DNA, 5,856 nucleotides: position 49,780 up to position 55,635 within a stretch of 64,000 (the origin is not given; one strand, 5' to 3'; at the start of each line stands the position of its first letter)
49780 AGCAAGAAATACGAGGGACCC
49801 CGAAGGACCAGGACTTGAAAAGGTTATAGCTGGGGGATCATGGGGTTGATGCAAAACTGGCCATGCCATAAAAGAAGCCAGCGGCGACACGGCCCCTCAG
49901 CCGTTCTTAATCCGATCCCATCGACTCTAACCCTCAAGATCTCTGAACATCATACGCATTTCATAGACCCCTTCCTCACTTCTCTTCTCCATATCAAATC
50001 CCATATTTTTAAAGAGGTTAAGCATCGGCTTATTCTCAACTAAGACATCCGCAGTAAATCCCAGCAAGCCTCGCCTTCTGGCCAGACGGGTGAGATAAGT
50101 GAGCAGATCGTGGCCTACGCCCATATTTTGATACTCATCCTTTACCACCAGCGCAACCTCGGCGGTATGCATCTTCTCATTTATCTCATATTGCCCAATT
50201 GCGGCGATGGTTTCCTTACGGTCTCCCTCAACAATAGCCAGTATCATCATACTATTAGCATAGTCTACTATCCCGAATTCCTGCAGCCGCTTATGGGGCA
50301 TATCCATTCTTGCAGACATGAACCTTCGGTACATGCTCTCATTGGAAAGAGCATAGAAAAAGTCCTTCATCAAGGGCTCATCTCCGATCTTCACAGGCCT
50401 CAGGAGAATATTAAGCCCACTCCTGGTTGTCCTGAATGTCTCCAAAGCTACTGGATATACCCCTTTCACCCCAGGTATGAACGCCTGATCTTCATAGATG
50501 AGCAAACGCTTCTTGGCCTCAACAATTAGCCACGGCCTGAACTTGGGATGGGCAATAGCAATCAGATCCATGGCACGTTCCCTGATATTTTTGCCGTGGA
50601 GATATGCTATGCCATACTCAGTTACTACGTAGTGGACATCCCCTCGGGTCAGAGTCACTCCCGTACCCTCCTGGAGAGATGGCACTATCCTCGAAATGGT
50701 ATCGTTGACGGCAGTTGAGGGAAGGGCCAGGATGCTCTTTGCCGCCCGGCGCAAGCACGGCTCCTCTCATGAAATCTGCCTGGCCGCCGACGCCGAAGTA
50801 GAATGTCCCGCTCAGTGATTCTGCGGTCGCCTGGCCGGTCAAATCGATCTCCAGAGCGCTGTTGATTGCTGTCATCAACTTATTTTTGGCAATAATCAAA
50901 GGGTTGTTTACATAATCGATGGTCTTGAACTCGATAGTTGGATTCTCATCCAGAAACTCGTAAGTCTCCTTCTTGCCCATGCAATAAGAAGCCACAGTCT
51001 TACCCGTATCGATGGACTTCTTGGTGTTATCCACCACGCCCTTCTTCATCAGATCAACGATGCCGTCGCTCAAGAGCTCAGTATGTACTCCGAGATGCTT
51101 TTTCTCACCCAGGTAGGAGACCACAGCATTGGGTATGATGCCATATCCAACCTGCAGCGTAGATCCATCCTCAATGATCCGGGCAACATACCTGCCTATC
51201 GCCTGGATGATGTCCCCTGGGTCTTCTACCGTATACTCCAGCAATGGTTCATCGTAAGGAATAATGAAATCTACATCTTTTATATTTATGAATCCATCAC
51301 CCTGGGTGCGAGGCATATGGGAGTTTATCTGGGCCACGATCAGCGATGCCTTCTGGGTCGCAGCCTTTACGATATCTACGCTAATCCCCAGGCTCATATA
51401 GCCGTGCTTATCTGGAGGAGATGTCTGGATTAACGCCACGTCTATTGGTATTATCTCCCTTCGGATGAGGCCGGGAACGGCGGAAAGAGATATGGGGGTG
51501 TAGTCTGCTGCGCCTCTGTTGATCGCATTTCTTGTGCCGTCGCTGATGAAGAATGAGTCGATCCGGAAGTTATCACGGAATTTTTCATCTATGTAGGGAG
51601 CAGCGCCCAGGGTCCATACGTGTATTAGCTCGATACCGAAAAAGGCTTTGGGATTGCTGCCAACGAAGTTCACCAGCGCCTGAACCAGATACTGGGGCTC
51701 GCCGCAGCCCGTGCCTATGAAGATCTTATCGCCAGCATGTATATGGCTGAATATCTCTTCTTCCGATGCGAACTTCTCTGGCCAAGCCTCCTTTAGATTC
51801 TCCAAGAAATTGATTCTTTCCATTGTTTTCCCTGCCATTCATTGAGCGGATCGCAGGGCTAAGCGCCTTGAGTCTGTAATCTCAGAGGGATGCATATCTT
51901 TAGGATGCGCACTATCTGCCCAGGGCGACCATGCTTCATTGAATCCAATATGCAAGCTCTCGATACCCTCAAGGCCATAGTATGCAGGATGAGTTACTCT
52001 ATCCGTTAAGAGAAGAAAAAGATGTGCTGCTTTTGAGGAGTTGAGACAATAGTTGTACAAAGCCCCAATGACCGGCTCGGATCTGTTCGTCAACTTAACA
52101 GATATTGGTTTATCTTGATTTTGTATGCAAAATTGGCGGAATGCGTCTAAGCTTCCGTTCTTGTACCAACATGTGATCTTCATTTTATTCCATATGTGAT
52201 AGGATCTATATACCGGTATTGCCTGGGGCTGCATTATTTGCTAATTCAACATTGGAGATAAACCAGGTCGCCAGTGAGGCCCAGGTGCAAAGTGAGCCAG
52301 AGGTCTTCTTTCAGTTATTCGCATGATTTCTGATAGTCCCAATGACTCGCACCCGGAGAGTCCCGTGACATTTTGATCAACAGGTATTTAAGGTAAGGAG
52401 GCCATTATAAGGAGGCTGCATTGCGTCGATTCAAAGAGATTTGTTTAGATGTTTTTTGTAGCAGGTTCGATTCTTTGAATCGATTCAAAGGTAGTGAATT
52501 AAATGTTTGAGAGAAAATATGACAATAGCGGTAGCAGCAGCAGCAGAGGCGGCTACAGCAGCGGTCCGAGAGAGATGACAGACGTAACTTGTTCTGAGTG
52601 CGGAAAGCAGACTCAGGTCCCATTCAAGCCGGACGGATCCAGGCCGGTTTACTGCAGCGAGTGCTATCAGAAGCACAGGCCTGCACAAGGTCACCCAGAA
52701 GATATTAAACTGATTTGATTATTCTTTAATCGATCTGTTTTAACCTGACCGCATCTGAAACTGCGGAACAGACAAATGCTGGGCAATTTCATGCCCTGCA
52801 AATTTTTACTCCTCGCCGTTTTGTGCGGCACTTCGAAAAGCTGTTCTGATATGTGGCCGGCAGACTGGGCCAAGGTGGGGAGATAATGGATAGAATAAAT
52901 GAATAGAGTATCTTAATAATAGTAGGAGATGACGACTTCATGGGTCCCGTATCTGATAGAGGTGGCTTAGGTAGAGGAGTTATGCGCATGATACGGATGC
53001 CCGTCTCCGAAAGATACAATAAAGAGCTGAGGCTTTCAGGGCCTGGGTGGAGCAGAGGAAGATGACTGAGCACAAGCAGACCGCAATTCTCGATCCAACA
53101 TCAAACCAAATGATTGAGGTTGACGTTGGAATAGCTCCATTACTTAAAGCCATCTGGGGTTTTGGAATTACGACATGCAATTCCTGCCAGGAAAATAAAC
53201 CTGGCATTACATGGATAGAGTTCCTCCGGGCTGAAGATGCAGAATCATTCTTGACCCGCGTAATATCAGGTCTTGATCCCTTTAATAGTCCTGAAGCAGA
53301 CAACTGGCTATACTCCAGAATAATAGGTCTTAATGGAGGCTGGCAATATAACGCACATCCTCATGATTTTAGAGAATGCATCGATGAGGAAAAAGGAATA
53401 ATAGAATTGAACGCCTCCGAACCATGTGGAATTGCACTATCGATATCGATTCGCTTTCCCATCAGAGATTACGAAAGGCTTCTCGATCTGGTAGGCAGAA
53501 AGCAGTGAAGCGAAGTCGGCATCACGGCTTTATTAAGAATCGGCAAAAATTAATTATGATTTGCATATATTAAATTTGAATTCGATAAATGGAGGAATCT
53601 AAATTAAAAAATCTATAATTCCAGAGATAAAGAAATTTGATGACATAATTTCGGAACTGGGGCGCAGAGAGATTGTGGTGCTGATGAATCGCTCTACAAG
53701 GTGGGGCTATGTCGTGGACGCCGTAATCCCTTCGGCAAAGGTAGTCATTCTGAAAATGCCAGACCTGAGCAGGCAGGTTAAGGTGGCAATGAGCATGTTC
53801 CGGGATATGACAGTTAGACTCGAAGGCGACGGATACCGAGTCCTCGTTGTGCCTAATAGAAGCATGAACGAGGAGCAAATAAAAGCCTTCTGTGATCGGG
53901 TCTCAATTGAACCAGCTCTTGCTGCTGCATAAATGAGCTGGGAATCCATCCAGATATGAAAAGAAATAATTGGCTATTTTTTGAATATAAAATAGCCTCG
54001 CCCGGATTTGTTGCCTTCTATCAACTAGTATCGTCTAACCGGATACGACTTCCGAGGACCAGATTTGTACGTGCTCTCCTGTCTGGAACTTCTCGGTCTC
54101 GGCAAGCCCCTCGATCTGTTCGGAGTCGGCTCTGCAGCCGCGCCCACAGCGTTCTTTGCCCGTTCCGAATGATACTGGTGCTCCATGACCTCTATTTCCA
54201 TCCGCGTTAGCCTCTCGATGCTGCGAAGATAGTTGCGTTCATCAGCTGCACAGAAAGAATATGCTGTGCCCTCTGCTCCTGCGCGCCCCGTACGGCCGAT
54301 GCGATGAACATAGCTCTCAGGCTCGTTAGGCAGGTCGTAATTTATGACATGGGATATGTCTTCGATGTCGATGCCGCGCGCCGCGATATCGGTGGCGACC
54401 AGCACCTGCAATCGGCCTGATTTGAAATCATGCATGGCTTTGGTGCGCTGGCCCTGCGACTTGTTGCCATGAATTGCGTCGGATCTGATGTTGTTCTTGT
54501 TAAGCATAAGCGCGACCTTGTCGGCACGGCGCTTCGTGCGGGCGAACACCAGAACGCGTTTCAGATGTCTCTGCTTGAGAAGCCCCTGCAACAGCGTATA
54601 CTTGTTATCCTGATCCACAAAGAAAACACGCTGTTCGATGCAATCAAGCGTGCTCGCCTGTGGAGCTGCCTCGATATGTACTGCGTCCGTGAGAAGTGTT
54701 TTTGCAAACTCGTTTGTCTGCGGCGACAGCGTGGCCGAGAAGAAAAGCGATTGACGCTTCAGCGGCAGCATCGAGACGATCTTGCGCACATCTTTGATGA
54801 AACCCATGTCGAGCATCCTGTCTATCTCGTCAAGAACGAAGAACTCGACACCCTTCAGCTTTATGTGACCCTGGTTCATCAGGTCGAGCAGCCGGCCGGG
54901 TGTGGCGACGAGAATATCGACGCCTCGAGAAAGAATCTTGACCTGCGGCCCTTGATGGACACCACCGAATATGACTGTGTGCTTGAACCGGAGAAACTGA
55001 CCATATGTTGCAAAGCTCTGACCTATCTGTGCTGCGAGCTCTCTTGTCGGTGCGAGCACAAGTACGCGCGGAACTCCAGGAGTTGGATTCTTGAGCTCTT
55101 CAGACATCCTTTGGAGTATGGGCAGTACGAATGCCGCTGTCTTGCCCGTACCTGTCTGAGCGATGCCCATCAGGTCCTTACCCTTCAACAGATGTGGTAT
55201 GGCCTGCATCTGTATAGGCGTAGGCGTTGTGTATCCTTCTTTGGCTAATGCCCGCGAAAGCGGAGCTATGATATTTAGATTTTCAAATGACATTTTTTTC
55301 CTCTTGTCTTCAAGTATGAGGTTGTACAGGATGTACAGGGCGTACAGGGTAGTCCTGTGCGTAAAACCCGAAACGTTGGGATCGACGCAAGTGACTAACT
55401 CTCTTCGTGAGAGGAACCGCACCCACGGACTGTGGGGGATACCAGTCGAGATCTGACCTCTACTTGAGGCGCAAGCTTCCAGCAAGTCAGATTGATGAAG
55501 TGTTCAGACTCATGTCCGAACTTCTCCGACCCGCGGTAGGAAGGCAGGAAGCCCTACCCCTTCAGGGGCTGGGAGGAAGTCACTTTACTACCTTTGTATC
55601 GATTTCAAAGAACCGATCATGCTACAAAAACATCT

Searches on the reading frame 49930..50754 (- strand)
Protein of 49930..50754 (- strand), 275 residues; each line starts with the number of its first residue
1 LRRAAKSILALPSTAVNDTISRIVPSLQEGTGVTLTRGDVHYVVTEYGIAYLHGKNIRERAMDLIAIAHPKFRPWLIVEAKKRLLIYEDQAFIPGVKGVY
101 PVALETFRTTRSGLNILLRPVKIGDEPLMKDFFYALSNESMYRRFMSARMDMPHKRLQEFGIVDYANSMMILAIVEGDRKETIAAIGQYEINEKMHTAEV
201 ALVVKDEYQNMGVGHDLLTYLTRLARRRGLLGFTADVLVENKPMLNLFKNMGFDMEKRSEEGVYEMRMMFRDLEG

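Call 18: search_protein_families(library=pfam, proteins=[window:49930-50754:-])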
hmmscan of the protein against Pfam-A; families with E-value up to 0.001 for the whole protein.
window:49930-50754:- (275 aa): 6 families
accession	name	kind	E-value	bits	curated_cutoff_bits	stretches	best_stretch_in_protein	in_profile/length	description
PF13336.12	AcetylCoA_hyd_C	-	1.8e-29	103.1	23.7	1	3-79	77-153/154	Acetyl-CoA hydrolase/transferase C-terminal domain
PF00583.31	Acetyltransf_1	-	8.3e-11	42.6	20.7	1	164-253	29-116/116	Acetyltransferase (GNAT) family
PF13420.13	Acetyltransf_4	-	5.1e-10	40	24.3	1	152-262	36-143/155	Acetyltransferase (GNAT) domain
PF13302.13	Acetyltransf_3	-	6.9e-08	33.7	25.4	1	116-253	2-137/138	Acetyltransferase (GNAT) domain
PF13508.13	Acetyltransf_7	-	4.1e-06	27.5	27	1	182-253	14-82/84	Acetyltransferase (GNAT) domain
PF08445.16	FR47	-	0.0007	20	22.1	0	197-256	22-80/86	FR47-like protein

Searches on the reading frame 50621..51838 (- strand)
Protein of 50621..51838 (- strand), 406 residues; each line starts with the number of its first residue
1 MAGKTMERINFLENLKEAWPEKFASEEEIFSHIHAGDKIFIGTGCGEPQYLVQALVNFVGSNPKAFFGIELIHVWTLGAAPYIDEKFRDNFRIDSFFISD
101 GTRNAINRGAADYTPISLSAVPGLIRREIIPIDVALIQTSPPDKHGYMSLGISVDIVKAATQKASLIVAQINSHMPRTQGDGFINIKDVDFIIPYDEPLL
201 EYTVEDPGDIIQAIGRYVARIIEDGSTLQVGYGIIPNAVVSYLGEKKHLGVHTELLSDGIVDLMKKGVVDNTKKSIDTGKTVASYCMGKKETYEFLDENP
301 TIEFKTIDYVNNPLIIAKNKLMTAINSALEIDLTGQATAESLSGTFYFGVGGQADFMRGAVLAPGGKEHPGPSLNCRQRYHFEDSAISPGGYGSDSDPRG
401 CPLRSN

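Call 18: search_protein_families(library=pfam, proteins=[window:50621-51838:-])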
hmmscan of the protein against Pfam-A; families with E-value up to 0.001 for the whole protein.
window:50621-51838:- (406 aa): 3 families
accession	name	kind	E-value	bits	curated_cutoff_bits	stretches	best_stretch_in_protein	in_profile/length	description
PF02550.21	AcetylCoA_hydro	-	1.5e-47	162.6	24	1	17-197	11-191/198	Acetyl-CoA hydrolase/transferase N-terminal domain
PF13336.12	AcetylCoA_hyd_C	-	3.3e-27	95.7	23.7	1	288-368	1-81/154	Acetyl-CoA hydrolase/transferase C-terminal domain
PF01144.29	CoA_trans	-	7.8e-05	22.6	23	0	215-272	5-68/217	Coenzyme A transferase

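Call 46: find_encoding_contigs(protein=window:50621-51838:-, flank=10000, max_places=4)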
Protein window:50621-51838:- (406 aa): no gene with exactly this product is on record in the collection.

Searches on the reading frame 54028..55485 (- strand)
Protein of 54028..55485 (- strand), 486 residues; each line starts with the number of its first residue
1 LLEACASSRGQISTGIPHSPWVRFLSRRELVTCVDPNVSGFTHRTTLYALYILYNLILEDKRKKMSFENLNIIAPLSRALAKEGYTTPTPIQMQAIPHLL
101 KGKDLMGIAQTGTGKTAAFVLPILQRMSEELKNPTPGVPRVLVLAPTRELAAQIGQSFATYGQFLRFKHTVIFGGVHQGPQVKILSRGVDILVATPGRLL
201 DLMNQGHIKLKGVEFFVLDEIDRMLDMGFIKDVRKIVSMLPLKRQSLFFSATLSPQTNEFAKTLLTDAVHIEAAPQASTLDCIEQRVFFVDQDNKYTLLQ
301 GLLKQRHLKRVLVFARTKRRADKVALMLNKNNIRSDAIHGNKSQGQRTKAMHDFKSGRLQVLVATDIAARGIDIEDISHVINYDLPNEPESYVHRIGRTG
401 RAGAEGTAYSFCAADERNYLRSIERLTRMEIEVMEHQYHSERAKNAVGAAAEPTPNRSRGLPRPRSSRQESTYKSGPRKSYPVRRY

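Call 18: search_protein_families(library=pfam, proteins=[window:54028-55485:-])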
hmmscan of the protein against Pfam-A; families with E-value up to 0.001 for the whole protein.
window:54028-55485:- (486 aa): 4 families
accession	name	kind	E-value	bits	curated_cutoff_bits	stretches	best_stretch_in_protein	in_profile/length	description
PF00270.35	DEAD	-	4.8e-50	170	26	1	89-258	1-165/167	DEAD/DEAH box helicase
PF00271.37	Helicase_C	-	7.1e-36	123.3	23.5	1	295-403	2-110/110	Helicase conserved C-terminal domain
PF04851.21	ResIII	-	4.3e-08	33.7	22.5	1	88-253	4-162/164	Type III restriction enzyme, res subunit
PF06862.17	Utp25_C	-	0.0004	20.5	32.8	1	298-394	36-135/190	Utp25, C-terminal domain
